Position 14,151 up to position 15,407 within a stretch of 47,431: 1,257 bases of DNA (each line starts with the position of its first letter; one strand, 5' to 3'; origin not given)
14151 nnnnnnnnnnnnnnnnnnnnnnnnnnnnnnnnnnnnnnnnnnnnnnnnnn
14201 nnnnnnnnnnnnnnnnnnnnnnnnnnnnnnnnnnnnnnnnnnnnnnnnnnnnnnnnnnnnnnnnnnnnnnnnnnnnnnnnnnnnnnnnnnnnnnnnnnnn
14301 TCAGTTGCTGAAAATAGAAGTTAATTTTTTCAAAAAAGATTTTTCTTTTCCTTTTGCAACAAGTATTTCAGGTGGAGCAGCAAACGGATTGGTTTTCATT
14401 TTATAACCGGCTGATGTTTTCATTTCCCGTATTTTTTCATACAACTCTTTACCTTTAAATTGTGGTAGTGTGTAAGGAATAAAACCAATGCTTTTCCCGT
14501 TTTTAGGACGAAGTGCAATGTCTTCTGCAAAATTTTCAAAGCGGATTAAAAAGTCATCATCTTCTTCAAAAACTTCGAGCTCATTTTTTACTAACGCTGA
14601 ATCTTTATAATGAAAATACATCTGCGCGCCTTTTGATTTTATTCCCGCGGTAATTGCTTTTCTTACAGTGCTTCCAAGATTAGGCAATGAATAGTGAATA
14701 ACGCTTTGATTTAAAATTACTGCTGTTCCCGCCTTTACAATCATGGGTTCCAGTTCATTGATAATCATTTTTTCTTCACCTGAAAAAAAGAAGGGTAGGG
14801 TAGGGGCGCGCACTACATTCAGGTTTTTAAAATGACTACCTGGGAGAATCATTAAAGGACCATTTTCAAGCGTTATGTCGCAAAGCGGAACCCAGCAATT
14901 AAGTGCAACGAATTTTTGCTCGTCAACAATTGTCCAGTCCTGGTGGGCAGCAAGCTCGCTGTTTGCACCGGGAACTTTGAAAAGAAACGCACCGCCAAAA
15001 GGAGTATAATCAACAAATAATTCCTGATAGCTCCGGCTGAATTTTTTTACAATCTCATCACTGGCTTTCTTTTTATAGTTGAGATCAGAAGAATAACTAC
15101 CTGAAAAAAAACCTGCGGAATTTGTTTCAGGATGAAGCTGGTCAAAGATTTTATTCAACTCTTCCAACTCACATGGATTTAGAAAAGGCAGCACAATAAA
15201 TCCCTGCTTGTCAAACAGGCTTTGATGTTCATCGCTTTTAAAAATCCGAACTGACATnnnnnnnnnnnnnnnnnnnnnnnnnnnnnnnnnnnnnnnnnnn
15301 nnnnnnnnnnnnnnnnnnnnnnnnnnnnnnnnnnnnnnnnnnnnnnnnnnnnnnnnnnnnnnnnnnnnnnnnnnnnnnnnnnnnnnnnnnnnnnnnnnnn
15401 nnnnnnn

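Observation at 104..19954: Envelope locus with eight PhyH dioxygenase domains plus radical SAM, AspH/LpxO hydroxylase, DprE1-like oxidase, sulfotransferase and an ABC exporter: candidate undescribed oxidative tailoring pathway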

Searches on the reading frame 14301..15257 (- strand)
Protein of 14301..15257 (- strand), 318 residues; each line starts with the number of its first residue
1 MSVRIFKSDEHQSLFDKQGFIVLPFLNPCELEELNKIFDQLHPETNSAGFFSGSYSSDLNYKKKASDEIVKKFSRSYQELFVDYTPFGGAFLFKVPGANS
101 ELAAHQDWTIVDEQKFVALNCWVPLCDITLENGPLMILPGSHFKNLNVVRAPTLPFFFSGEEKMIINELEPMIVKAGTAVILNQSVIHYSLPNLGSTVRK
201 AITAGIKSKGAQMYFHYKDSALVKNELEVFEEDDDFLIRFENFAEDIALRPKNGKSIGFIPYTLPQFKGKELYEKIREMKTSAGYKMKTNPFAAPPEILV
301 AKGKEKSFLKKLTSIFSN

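Call 4: search_protein_families(library=pfam, proteins=[window:14301-15257:-], max_evalue=0.01)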
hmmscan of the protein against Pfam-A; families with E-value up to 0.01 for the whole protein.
window:14301-15257:- (318 aa): 1 family
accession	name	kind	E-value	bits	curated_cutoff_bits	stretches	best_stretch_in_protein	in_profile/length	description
PF05721.19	PhyH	-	5.2e-19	69.8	22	1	73-201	71-213/213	Phytanoyl-CoA dioxygenase (PhyH)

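Call 18: find_homologous_proteins(query=window:14301-15257:-, max_evalue=0.00001)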
Query window:14301-15257:- (318 aa): 526 proteins with E <= 0.00001 among 1740 candidates; the best 120 are listed.
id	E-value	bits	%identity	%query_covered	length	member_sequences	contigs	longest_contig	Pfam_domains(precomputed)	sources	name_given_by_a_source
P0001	9.3e-211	716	100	100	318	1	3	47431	PF05721.20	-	-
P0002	6.9e-170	582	81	100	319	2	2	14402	PF05721.20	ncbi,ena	-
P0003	4.5e-169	580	79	100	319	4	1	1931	PF05721.20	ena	-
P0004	3.3e-161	554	78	100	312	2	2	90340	PF05721.20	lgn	-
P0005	8.4e-159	546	76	100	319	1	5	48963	PF05721.20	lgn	-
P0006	6.5e-152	523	72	100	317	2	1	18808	PF05721.20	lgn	-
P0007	3.8e-140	484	69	99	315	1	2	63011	PF05721.20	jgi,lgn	jgi:hypothetical protein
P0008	7.6e-140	483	74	90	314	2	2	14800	PF05721.20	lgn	-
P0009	3.7e-139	481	73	90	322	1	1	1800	PF05721.20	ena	-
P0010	2.6e-138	478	73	91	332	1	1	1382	PF05721.20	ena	-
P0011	4.8e-138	478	68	99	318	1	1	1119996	PF05721.20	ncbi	-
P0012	5.0e-138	478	73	90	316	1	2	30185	PF05721.20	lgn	-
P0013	2.1e-137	475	72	91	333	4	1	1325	PF05721.20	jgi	-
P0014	2.2e-137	475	68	98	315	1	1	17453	PF05721.20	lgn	-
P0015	4.0e-137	475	68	98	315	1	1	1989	PF05721.20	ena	-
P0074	1.4e-127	443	69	90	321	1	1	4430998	PF05721.20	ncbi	-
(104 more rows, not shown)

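Call 20: find_encoding_contigs(protein=P0074, flank=10000, max_places=2)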
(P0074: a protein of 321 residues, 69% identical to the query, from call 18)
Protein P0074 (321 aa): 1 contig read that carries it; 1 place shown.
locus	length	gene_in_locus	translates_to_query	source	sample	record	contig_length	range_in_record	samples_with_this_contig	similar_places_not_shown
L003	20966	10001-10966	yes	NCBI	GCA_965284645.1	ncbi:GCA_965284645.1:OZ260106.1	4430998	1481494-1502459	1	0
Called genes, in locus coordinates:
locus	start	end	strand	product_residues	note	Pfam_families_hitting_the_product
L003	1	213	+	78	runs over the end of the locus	-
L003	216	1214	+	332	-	PF08545:ACP_syn_III, PF08541:ACP_syn_III_C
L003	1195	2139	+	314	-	PF00535:Glycos_transf_2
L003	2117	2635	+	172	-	PF13302:Acetyltransf_3, PF13523:Acetyltransf_8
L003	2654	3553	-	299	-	-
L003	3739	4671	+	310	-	PF00155:Aminotran_1_2 (weak), PF01041:DegT_DnrJ_EryC1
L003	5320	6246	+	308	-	PF05721:PhyH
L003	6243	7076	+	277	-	PF01061:ABC2_membrane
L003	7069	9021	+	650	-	PF05721:PhyH, PF13759:2OG-FeII_Oxy_5 (faint), PF05721:PhyH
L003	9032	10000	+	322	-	PF05721:PhyH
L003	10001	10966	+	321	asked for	PF05721:PhyH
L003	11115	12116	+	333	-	PF01408:GFO_IDH_MocA, PF02894:GFO_IDH_MocA_C, PF22725:GFO_IDH_MocA_C3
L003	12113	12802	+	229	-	PF00535:Glycos_transf_2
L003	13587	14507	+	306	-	PF05721:PhyH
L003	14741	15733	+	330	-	-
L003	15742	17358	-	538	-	PF02310:B12-binding, PF04055:Radical_SAM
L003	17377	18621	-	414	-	PF00005:ABC_tran, PF13304:AAA_21 (faint)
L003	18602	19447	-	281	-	-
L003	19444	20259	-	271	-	PF05721:PhyH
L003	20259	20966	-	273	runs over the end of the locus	PF05721:PhyH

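Call 21: find_encoding_contigs(protein=P0011, flank=10000, max_places=2)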
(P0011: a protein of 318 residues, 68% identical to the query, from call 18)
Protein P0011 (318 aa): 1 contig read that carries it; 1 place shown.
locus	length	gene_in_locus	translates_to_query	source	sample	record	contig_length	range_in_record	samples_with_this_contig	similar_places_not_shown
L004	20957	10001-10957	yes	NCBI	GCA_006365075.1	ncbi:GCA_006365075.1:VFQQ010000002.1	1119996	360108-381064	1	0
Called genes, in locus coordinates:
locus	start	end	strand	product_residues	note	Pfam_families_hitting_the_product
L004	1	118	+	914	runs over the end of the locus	PF12799:LRR_4 (faint), PF24595:DUF7619, PF18962:Por_Secre_tail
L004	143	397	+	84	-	-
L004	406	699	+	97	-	-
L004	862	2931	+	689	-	PF12799:LRR_4 (faint), PF24595:DUF7619, PF18962:Por_Secre_tail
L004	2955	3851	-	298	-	PF00551:Formyl_trans_N, PF02911:Formyl_trans_C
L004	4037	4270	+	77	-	PF04255:DUF433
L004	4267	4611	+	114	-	PF01927:Mut7-C (weak), PF18480:DUF5615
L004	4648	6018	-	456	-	PF00289:Biotin_carb_N, PF02655:ATP-grasp_3 (faint), PF02222:ATP-grasp, PF02786:CPSase_L_D2, PF07478:Dala_Dala_lig_C, PF02785:Biotin_carb_C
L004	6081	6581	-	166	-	PF00364:Biotin_lipoyl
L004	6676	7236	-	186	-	PF08207:EFP_N, PF01132:EFP, PF09285:Elong-fact-P_C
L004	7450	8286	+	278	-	PF00582:Usp (faint)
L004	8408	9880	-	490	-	PF17164:DUF5122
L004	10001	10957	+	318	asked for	PF05721:PhyH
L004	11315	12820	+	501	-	PF13186:SPASM, PF04055:Radical_SAM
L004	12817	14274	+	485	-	PF13186:SPASM (weak), PF04055:Radical_SAM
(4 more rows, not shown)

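Call 25: find_related_loci(query=window:14301-15257:-, collection=genome_contigs, flank=10000)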
Query window:14301-15257:- (318 aa) in genome_contigs; peptide patterns used: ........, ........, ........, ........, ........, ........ (x = any residue, [..] = any of these).
71 stretches matched a pattern; 23 encode a relative of the query (tblastn E <= 1e-3); 23 distinct loci.
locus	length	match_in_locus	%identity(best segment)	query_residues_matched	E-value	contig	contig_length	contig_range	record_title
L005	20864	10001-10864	71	1-290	2e-140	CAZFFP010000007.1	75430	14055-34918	MAG TPA_asm: uncultured Chitinophagaceae bacterium isolate SRP319275_co1_176 genome assembly, contig: NODE_190_length_75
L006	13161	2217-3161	65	1-317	1e-138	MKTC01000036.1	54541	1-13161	MAG: Bacteroidetes bacterium 37-13 scnpilot_p_inoc_scaffold_634, whole genome shotgun sequence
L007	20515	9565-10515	68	1-314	7e-136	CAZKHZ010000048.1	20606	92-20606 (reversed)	MAG TPA_asm: uncultured Chitinophagaceae bacterium isolate SRP128246_co1_483 genome assembly, contig: NODE_5269_length_2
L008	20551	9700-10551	69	1-286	1e-131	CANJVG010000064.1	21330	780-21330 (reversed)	MAG: Bacteroidetes bacterium isolate RH-23may17-913 genome assembly, contig: RH-23may17-C18040, whole genome shotgun seq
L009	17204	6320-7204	68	1-298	3e-131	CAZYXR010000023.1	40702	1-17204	MAG TPA_asm: uncultured Chitinophagaceae bacterium isolate binchicken_co179_76 genome assembly, contig: NODE_2607_length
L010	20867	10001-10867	66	1-291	2e-129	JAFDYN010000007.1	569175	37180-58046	MAG: Bacteroidetes bacterium isolate SZAS-56 BACT-TMP-3__7__length-569175, whole genome shotgun sequence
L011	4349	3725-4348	77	1-208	6e-104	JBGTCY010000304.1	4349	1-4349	MAG: Chitinophagales bacterium isolate JTS-RE130 k141_10387841, whole genome shotgun sequence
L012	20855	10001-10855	66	1-287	2e-128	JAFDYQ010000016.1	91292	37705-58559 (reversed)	MAG: Bacteroidetes bacterium isolate SZAS-59 LIN-388__16__length-91292, whole genome shotgun sequence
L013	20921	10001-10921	48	1-316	1e-88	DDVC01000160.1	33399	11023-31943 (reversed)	MAG TPA_asm: Bacteroidetes bacterium UBA2322 UBA2322_contig_11107, whole genome shotgun sequence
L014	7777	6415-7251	45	5-285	9e-81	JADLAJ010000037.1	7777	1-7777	MAG: Chitinophagales bacterium isolate SJ124 c_000000142107, whole genome shotgun sequence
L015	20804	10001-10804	44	1-272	2e-66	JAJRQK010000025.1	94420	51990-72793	MAG: Bacteroidetes bacterium isolate Dive100_bin10.50 k141_440221, whole genome shotgun sequence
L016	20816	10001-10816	44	1-276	3e-69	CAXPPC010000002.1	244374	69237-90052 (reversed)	MAG: Henriciella pelagia isolate 02um_C4D0801_2.44 genome assembly, contig: k127_64734, whole genome shotgun sequence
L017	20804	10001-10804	43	1-272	2e-64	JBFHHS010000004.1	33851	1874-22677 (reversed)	MAG: Crocinitomicaceae bacterium isolate Mix_sand07.2021.05.G.19 k141_2766701_length_33851_cov_11.3588, whole genome sho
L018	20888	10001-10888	41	5-312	2e-64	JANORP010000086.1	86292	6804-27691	MAG: Bacteroidota bacterium isolate VAR_4_metabat_163 VAR_4_k141_1966205, whole genome shotgun sequence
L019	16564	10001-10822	41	1-278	1e-63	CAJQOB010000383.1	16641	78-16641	MAG: uncultured Flavobacteriales bacterium isolate 10_20180426_Bin_METABAT_33 genome assembly, contig: c_000003079142, w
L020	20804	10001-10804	43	1-272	1e-63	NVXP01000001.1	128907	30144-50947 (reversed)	MAG: Fluviicola sp. isolate NORP8 Contig_source1383C_378, whole genome shotgun sequence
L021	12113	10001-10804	42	1-272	2e-63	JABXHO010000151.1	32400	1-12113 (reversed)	MAG: Flavobacteriales bacterium isolate HF-Dia22 c_000000005527, whole genome shotgun sequence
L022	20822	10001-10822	42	5-282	2e-63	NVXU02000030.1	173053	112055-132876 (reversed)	MAG: Fluviicola sp. isolate NORP3 CoAssembly_1496341, whole genome shotgun sequence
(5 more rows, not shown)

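Call 28: search_protein_families(library=ncbifam, proteins=[window:14301-15257:-], max_evalue=0.001)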
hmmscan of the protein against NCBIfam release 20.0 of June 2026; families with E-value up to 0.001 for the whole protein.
window:14301-15257:- (318 aa): 2 families
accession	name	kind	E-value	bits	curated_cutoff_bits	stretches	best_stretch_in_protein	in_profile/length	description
TIGR01762.1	chlorin-enz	subfamily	0.00018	20.9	226.3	0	114-143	129-158/288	chlorinating enzyme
NF052437.1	MPhHdxlPhnYGIM8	equivalog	0.00028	20.4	500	0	93-202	106-209/260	methylphosphonate hydroxylase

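Call 31: search_protein_families(library=pfam, proteins=[L022:11718-12689:+, L017:4350-5228:-, L016:2843-3826:+, L022:3757-4341:+, L017:5299-6273:+, L021:2394-3308:+, L016:1404-2531:-, L022:13900-14796:+, L020:19699-20804:+, L016:17237-18793:-], max_evalue=0.01)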
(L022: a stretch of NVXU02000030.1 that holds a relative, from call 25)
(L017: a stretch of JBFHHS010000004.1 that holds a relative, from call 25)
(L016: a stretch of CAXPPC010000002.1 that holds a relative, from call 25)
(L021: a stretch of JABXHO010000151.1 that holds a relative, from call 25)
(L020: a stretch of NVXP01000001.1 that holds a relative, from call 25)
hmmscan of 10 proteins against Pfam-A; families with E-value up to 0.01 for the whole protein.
L022:11718-12689:+ (323 aa): 12 families
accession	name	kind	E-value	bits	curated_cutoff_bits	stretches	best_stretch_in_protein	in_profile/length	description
PF02353.26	CMAS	-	1.1e-16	61.4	27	1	78-204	51-174/273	Mycolic acid cyclopropane synthetase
PF08241.18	Methyltransf_11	-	5.5e-16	59.4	21.2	1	94-194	1-95/95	Methyltransferase domain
PF13649.12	Methyltransf_25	-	2.6e-15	57.3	27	1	93-190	1-97/97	Methyltransferase domain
PF13847.12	Methyltransf_31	-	1.1e-13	51.6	27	1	88-211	2-126/145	Methyltransferase domain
PF13489.12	Methyltransf_23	-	9.2e-12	45.4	27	1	70-197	5-119/164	Methyltransferase domain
PF08242.18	Methyltransf_12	-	7.3e-11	43.1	30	1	94-192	1-98/98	Methyltransferase domain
PF01209.24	Ubie_methyltran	-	2.2e-07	30.9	20.1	1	80-195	38-152/233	ubiE/COQ5 methyltransferase family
PF07021.18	MetW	-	0.00014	22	21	1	88-180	12-96/193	Methionine biosynthesis protein MetW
PF05175.20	MTS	-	0.0003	20.9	23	1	86-194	28-138/170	Methyltransferase small domain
PF20922.3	Anamorsin_N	-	0.00083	19.5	27.1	1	134-201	26-94/163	Anamorsin, N-terminal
PF01135.25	PCMT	-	0.0029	17.9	20.3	1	73-193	57-170/210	Protein-L-isoaspartate(D-aspartate) O-methyltransferase (PCMT)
PF09445.16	Methyltransf_15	-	0.0086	16.1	22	0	91-164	2-76/165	RNA cap guanine-N2 methyltransferase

L017:4350-5228:- (292 aa): 0 families

L016:2843-3826:+ (327 aa): 4 families
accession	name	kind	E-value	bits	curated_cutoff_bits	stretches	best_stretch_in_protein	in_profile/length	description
PF08541.16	ACP_syn_III_C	-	1.2e-22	80.3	26.6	1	227-314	2-89/90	3-Oxoacyl-[acyl-carrier-protein (ACP)] synthase III C terminal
PF08545.16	ACP_syn_III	-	1.1e-18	67.3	24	1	112-189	1-80/80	3-Oxoacyl-[acyl-carrier-protein (ACP)] synthase III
PF08392.18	FAE1_CUT1_RppA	-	2.4e-05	24.2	27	1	52-150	79-177/290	FAE1/Type III polyketide synthase-like protein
PF00195.25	Chal_sti_synt_N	-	0.0025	17.7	27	1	42-139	85-182/225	Chalcone and stilbene synthases, N-terminal domain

L022:3757-4341:+ (194 aa): 1 family
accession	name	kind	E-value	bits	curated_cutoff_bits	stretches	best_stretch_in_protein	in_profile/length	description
PF13302.13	Acetyltransf_3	-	7.9e-08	33.5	25.4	1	12-130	6-127/138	Acetyltransferase (GNAT) domain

L017:5299-6273:+ (324 aa): 3 families
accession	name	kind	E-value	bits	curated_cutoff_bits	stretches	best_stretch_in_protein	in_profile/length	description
PF00535.33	Glycos_transf_2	-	4.2e-24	85.8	23.3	1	18-122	1-108/168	Glycosyl transferase family 2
PF10111.15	Glyco_tranf_2_2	-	1.5e-05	25.1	27.3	1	23-116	7-105/276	Glycosyltransferase like family 2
PF13641.12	Glyco_tranf_2_3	-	0.0008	19.9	27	1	15-119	1-112/230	Glycosyltransferase like family 2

L021:2394-3308:+ (304 aa): 1 family
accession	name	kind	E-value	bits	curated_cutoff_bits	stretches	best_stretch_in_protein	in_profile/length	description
PF00535.33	Glycos_transf_2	-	1.1e-23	84.4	23.3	1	7-139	1-129/168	Glycosyl transferase family 2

L016:1404-2531:- (375 aa): 3 families
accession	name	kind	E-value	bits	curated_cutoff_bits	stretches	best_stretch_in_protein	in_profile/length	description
PF01041.23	DegT_DnrJ_EryC1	-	1.7e-77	261.5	19.8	1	12-369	6-359/360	DegT/DnrJ/EryC1/StrS aminotransferase family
PF00155.27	Aminotran_1_2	-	9.9e-06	25.4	19.7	1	46-160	65-193/361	Aminotransferase class I and II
PF00266.25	Aminotran_5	-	0.00012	21.6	21.5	1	47-160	62-183/371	Aminotransferase class-V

L022:13900-14796:+ (298 aa): 4 families
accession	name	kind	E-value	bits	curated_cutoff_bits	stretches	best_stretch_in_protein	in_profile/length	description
PF22814.2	WelO5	-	2.6e-55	188.4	27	1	20-298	2-277/277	Carrier-protein-independent halogenase WelO5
PF13640.12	2OG-FeII_Oxy_3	-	4.9e-06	27.8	27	1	175-285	10-97/98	2OG-Fe(II) oxygenase superfamily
PF13759.12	2OG-FeII_Oxy_5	-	0.0061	17.4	27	0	231-281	50-98/101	Putative 2OG-Fe(II) oxygenase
PF13661.12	2OG-FeII_Oxy_4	-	0.0092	16.9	27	0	245-285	55-97/98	2OG-Fe(II) oxygenase superfamily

L020:19699-20804:+ (368 aa): 3 families
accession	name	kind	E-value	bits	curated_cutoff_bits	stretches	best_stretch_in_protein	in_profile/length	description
PF13186.11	SPASM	-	7.1e-17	61.9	21.5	1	37-103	1-67/67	Iron-sulfur cluster-binding domain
PF04055.27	Radical_SAM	-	4.3e-13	50.2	29.5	1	147-300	2-140/166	Radical SAM superfamily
PF13353.11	Fer4_12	-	0.0084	16.8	22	0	148-236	11-81/137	4Fe-4S single cluster domain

L016:17237-18793:- (518 aa): 0 families

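Call 48: search_protein_families(library=pfam, proteins=[L016:18868-20816:+, L012:10988-12037:+, L003:2654-3553:-, L003:14741-15733:+, L003:18602-19447:-], max_evalue=0.05)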
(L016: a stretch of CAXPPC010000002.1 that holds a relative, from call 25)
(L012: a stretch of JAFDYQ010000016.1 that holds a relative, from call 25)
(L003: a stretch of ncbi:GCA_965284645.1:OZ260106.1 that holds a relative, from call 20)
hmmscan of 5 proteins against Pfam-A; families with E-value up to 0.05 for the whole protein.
L016:18868-20816:+ (649 aa): 6 families
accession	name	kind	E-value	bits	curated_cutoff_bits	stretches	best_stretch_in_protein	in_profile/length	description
PF00534.26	Glycos_transf_1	-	1.4e-25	90.3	26.4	1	508-649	8-144/172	Glycosyl transferases group 1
PF13692.12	Glyco_trans_1_4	-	1.2e-19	71.4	27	1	518-649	4-128/142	Glycosyl transferases group 1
PF01040.23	UbiA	-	9.3e-13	48.5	34.2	1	31-272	5-236/250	UbiA prenyltransferase family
PF13439.12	Glyco_transf_4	-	8.1e-11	42.7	28.5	1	406-504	63-169/170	Glycosyltransferase Family 4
PF13579.12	Glyco_trans_4_4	-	1.8e-05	25.6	29.7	1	407-500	63-158/158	Glycosyl transferase 4-like domain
PF11014.13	DUF2852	-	0.015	15.9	22.5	0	296-342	7-51/116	Protein of unknown function (DUF2852)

L012:10988-12037:+ (349 aa): 9 families
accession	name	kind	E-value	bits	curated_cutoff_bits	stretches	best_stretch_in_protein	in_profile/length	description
PF01408.29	GFO_IDH_MocA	-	1.6e-24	87.3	24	1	6-126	1-120/120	Oxidoreductase family, NAD-binding Rossmann fold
PF22725.1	GFO_IDH_MocA_C3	-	2.5e-12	47.3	27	1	134-243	1-123/124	GFO/IDH/MocA C-terminal domain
PF02894.22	GFO_IDH_MocA_C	-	4.6e-10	40.1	22.9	1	168-333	42-214/218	Oxidoreductase family, C-terminal alpha/beta domain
PF02254.24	TrkA_N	-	8.3e-05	23.3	23.8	1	10-80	3-74/116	TrkA-N domain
PF03435.24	Sacchrp_dh_NADP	-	9.5e-05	23.2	25.1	1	8-105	1-100/129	Saccharopine dehydrogenase NADP binding domain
PF03807.23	F420_oxidored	-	0.00012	23.1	21.6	1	8-95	2-88/94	NADP oxidoreductase coenzyme F420-dependent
PF01118.30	Semialdhyde_dh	-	0.0027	18.5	26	1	7-95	1-93/121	Semialdehyde dehydrogenase, NAD binding domain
PF03446.21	NAD_binding_2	-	0.025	15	21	0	7-77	1-64/161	NAD binding domain of 6-phosphogluconate dehydrogenase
PF03721.20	UDPG_MGDP_dh_N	-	0.038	14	27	0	7-53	2-46/187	UDP-glucose/GDP-mannose dehydrogenase family, NAD binding domain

L003:2654-3553:- (299 aa): 0 families

L003:14741-15733:+ (330 aa): 2 families
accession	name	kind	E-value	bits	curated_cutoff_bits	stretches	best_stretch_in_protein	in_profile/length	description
PF13472.12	Lipase_GDSL_2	-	0.0015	19.5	32.9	1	97-145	1-56/178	GDSL-like Lipase/Acylhydrolase family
PF00657.28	Lipase_GDSL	-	0.0021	18.6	23.6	1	96-149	2-66/208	GDSL-like Lipase/Acylhydrolase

L003:18602-19447:- (281 aa): 2 families
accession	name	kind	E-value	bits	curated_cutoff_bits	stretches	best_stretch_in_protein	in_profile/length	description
PF05721.19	PhyH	-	9.4e-05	23.2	22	1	90-201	89-212/213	Phytanoyl-CoA dioxygenase (PhyH)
PF13759.12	2OG-FeII_Oxy_5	-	0.012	16.4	27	1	168-203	63-98/101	Putative 2OG-Fe(II) oxygenase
